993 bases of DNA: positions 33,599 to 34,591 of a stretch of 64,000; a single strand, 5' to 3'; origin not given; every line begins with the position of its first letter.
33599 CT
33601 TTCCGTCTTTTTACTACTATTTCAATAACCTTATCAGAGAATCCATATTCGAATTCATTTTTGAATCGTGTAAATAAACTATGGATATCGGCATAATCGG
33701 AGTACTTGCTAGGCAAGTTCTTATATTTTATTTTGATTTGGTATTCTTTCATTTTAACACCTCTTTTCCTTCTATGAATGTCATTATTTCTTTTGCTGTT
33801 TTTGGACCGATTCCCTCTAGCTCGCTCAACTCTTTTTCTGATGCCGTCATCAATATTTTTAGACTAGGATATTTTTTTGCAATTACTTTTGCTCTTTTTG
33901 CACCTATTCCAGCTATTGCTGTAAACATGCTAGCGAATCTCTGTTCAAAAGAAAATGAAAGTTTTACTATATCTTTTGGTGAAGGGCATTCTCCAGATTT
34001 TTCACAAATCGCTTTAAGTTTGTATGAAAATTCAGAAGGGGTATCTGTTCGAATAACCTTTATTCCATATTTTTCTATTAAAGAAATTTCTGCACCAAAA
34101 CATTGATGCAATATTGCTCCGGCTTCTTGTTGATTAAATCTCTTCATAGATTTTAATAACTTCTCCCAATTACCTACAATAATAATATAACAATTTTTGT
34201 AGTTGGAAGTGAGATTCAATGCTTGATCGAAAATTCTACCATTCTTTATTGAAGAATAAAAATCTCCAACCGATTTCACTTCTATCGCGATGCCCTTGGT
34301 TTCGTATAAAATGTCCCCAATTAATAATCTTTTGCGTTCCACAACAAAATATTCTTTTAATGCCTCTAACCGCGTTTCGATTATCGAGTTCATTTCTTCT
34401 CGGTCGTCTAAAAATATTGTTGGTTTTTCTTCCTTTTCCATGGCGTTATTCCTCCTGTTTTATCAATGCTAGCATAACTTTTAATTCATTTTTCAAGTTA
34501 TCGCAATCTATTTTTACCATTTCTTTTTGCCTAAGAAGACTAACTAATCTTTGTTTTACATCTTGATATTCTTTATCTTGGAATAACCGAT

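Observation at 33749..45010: Compact, self-contained archaeal-type replisome cluster on one strand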

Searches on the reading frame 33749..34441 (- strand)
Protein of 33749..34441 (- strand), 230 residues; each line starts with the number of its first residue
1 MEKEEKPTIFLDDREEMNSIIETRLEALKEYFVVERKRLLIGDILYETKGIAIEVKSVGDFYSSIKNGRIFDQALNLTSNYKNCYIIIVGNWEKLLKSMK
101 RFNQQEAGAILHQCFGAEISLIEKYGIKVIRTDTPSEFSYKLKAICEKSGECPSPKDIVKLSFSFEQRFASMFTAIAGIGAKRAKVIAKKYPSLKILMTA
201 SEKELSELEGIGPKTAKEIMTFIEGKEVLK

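Call 4: search_protein_families(library=pfam, proteins=[window:33749-34441:-], max_evalue=0.01)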
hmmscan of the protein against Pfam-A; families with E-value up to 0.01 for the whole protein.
window:33749-34441:- (230 aa): 7 families
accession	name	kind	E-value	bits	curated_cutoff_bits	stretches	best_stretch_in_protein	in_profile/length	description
PF02732.21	ERCC4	-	7.3e-17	62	24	1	12-142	2-137/140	ERCC4 domain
PF12826.13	HHH_2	-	2.3e-11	44.1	27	1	176-226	8-58/64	Helix-hairpin-helix motif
PF14520.12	HHH_5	-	2.7e-11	44.2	27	1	172-220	3-52/57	Helix-hairpin-helix domain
PF00633.29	HHH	-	6.7e-10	38.7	24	1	197-221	5-29/30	Helix-hairpin-helix motif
PF12836.13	HHH_3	-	9.8e-05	22.8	27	1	199-221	10-32/65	Helix-hairpin-helix motif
PF14716.13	HHH_8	-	0.00023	21.9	30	0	200-224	45-69/73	Helix-hairpin-helix domain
PF21292.3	EME1-MUS81_C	-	0.0047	17.6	27.4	0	178-209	11-42/74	EME1/MUS81, C-terminal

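Call 5: search_protein_families(library=phrogs, proteins=[window:33749-34441:-], max_evalue=0.001)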
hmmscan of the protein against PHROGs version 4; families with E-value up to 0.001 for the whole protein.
window:33749-34441:- (230 aa): 2 families
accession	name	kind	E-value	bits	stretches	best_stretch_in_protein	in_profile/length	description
phrog_24545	-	DNA, RNA and nucleotide metabolism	2.5e-06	28.1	1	170-225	170-225/229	HNH endonuclease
phrog_3869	-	DNA, RNA and nucleotide metabolism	4.4e-05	23.2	1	175-224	501-551/656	NAD-dependent DNA ligase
